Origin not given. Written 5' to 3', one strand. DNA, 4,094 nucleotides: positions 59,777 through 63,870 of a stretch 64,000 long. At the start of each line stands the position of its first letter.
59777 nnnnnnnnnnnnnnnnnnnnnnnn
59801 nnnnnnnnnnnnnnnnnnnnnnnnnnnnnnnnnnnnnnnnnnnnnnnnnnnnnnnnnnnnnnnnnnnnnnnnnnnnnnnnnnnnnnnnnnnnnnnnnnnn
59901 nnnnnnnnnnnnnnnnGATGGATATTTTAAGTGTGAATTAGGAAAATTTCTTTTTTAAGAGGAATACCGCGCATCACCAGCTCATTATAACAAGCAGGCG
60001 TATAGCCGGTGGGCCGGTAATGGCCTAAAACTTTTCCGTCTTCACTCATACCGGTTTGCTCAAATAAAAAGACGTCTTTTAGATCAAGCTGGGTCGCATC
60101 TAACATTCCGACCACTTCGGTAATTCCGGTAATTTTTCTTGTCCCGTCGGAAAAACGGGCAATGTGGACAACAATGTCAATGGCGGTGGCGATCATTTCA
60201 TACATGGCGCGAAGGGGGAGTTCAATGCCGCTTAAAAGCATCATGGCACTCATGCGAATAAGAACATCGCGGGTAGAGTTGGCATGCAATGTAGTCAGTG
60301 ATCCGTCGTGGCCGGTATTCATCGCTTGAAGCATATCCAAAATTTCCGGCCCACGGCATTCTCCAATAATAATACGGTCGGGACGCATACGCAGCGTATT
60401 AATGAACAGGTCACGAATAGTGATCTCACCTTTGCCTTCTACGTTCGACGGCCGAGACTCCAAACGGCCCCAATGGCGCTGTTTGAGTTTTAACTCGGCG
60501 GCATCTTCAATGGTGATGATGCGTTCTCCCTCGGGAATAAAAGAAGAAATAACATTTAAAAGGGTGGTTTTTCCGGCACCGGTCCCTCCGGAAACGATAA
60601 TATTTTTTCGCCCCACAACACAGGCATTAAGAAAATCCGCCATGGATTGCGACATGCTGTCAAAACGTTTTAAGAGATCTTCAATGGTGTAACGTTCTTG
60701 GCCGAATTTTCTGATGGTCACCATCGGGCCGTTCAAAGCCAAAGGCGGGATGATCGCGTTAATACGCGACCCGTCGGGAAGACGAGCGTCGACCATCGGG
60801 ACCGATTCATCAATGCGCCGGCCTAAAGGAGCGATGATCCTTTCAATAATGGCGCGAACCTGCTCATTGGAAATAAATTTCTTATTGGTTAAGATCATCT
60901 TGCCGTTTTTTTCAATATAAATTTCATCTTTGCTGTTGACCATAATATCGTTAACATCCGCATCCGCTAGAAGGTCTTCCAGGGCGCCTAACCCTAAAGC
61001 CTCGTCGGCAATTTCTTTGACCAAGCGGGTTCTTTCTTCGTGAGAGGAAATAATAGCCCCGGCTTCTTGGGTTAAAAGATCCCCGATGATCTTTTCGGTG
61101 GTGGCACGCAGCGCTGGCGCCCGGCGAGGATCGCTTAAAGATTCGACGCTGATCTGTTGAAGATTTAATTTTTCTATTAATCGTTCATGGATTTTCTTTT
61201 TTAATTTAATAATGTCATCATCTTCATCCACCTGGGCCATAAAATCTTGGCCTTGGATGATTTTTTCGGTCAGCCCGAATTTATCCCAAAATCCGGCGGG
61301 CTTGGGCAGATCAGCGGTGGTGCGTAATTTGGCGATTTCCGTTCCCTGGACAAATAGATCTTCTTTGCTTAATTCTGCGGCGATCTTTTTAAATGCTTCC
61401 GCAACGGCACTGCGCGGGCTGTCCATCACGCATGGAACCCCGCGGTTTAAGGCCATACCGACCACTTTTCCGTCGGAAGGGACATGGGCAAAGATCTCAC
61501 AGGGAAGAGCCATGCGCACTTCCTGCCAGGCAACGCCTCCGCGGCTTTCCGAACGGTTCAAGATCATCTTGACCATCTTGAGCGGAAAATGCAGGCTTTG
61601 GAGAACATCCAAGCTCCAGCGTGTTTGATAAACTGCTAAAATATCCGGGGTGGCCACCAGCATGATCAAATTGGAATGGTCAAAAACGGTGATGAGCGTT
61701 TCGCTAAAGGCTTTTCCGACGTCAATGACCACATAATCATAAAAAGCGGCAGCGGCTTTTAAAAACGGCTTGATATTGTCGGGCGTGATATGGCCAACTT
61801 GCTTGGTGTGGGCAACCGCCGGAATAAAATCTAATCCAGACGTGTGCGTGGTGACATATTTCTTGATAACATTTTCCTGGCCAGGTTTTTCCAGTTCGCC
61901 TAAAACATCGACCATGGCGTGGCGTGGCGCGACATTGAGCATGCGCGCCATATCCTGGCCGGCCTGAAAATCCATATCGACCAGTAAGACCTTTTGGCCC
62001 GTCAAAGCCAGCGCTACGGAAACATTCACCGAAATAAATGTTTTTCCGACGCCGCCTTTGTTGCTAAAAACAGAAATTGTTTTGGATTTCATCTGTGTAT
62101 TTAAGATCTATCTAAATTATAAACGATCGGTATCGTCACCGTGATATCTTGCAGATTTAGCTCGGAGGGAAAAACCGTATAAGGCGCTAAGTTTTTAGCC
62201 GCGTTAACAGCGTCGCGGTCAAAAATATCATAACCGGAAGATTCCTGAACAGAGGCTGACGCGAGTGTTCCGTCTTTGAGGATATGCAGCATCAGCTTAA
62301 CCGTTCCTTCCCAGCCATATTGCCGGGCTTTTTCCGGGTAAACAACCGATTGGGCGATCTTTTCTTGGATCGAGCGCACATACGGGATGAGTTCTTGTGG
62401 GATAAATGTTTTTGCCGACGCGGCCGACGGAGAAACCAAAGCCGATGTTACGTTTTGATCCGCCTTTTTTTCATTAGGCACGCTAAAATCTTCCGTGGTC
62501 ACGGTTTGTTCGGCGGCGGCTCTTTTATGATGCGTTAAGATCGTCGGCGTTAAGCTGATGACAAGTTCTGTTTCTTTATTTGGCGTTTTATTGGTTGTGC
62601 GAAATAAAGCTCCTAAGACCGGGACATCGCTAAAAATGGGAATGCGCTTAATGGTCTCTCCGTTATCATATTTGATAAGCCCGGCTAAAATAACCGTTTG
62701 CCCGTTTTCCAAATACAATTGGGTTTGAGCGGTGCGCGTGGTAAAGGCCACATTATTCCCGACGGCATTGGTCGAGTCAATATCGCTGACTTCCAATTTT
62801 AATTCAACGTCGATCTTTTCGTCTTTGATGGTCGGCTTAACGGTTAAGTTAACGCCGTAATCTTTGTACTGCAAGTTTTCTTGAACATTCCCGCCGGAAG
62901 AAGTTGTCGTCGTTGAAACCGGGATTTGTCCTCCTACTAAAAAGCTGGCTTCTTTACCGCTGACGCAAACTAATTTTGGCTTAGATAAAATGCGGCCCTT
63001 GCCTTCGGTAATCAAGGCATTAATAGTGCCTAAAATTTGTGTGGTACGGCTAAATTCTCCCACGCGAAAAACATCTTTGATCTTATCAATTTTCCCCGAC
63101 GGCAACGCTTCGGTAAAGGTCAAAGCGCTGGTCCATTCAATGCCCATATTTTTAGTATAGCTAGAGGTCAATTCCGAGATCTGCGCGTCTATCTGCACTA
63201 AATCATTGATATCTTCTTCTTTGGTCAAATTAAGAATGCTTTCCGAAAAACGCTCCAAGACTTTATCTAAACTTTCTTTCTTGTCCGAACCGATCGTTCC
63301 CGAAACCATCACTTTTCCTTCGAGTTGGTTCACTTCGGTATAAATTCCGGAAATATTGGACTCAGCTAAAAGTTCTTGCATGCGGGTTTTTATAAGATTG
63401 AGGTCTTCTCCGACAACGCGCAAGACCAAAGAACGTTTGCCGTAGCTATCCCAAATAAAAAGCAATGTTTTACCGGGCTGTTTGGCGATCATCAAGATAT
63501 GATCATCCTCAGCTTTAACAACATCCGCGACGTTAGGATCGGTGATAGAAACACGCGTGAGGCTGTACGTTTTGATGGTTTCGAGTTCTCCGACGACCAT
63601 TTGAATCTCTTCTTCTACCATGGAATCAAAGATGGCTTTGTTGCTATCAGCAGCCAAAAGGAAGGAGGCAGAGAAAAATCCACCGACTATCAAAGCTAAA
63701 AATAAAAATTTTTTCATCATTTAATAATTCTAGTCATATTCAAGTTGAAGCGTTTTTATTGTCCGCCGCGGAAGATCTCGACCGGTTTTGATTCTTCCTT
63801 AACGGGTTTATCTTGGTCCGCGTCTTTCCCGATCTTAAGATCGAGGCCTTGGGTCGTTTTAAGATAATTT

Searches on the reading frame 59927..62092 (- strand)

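Call 49: search_protein_families(library=pfam, proteins=[window:59927-62092:-], max_evalue=0.01)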
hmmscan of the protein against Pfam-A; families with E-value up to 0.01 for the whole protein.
window:59927-62092:- (721 aa): 16 families
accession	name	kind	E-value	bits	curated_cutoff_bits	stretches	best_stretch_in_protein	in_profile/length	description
PF00437.27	T2SSE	-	7.9e-59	199.6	24.9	1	367-646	4-279/370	Type II/IV secretion system protein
PF13614.12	AAA_31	-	6.7e-17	62.4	27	1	4-154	2-154/177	AAA domain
PF10609.15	ParA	-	9.3e-15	55.1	27.1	1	4-241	4-245/246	NUBPL iron-transfer P-loop NTPase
PF01656.29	CbiA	-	2.6e-14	53.7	25.4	1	6-207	1-112/125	CobQ/CobB/MinD/ParA nucleotide binding domain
PF00142.24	Fer4_NifH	-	2.7e-09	37.4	25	1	10-255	6-258/271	4Fe-4S iron sulfur cluster binding proteins, NifH/frxC family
PF09140.17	MipZ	-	7.9e-06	25.8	20.7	1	6-53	3-49/262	ATPase MipZ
PF06564.18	CBP_BcsQ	-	0.00023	21.2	21.3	1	10-151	8-149/234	Cellulose biosynthesis protein BcsQ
PF02374.21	ArsA_ATPase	-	0.00038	20.2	24.3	1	8-41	5-38/305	Anion-transporting ATPase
PF13245.12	AAA_19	-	0.00089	19.9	25.1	0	493-521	9-37/134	AAA domain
PF00005.33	ABC_tran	-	0.001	20.1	25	1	496-535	12-50/137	ABC transporter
PF13481.12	AAA_25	-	0.0014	18.7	27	0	6-37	35-65/195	AAA domain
PF13604.12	AAA_30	-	0.0043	17.2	27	0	493-521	16-44/191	AAA domain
PF20720.3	nSTAND3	-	0.0053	16.9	27.2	0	496-535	18-58/155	Novel STAND NTPase 3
PF04851.21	ResIII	-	0.0061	16.9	22.5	0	485-536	13-67/164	Type III restriction enzyme, res subunit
PF01078.27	Mg_chelatase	-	0.0062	16.4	20.3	0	487-531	14-58/207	Magnesium chelatase, subunit ChlI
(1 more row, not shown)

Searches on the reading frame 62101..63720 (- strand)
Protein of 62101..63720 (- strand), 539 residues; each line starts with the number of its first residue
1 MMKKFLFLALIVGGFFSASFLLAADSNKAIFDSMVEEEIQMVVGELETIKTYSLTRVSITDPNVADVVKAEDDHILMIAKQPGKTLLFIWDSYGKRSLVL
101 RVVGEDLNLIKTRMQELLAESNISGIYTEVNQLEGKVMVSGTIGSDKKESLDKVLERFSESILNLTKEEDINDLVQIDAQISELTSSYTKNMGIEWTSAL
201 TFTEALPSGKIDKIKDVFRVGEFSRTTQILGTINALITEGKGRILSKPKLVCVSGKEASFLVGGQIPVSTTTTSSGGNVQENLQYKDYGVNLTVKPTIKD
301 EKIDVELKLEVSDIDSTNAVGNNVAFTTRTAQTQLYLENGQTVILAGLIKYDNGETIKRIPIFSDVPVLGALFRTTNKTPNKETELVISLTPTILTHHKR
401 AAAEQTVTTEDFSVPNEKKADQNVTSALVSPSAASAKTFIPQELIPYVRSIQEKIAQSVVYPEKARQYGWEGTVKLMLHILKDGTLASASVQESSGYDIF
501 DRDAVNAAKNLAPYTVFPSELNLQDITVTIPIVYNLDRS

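Call 39: find_encoding_contigs(protein=window:62101-63720:-, flank=10000, max_places=6)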
Protein window:62101-63720:- (539 aa): 2 contigs read that carry it; 1 place shown.
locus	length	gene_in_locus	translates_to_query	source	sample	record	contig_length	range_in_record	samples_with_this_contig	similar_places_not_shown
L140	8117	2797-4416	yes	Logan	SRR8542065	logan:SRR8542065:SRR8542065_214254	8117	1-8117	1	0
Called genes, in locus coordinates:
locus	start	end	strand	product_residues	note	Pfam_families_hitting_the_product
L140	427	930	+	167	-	-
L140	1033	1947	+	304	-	PF13145:Rotamase_2, PF00639:Rotamase, PF13616:Rotamase_3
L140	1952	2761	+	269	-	PF16976:RcpC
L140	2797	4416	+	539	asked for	PF13629:T2SS-T3SS_pil_N, PF00263:Secretin, PF03544:TonB_C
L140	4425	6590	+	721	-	PF00142:Fer4_NifH, PF01656:CbiA, PF09140:MipZ (faint), PF10609:ParA, PF13614:AAA_31, PF00437:T2SSE, PF27713:UCP018868 (weak)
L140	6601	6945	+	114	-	PF02643:DUF192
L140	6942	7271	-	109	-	-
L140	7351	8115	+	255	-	?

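Call 49: search_protein_families(library=pfam, proteins=[window:62101-63720:-], max_evalue=0.01)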
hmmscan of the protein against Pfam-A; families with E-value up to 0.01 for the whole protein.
window:62101-63720:- (539 aa): 4 families
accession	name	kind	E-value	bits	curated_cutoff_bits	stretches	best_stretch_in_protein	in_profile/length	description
PF00263.26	Secretin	-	4.7e-43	147.1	27.5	1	235-395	1-168/169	Bacterial type II and III secretion system protein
PF03544.19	TonB_C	-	8.3e-19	68.3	24.6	1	459-536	3-79/79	Gram-negative bacterial TonB protein C-terminal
PF13629.12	T2SS-T3SS_pil_N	-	2.2e-11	43.7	23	1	37-102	3-69/72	Pilus formation protein N terminal region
PF13103.11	TonB_2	-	0.0013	19.2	22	1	447-518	4-72/85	TonB C terminal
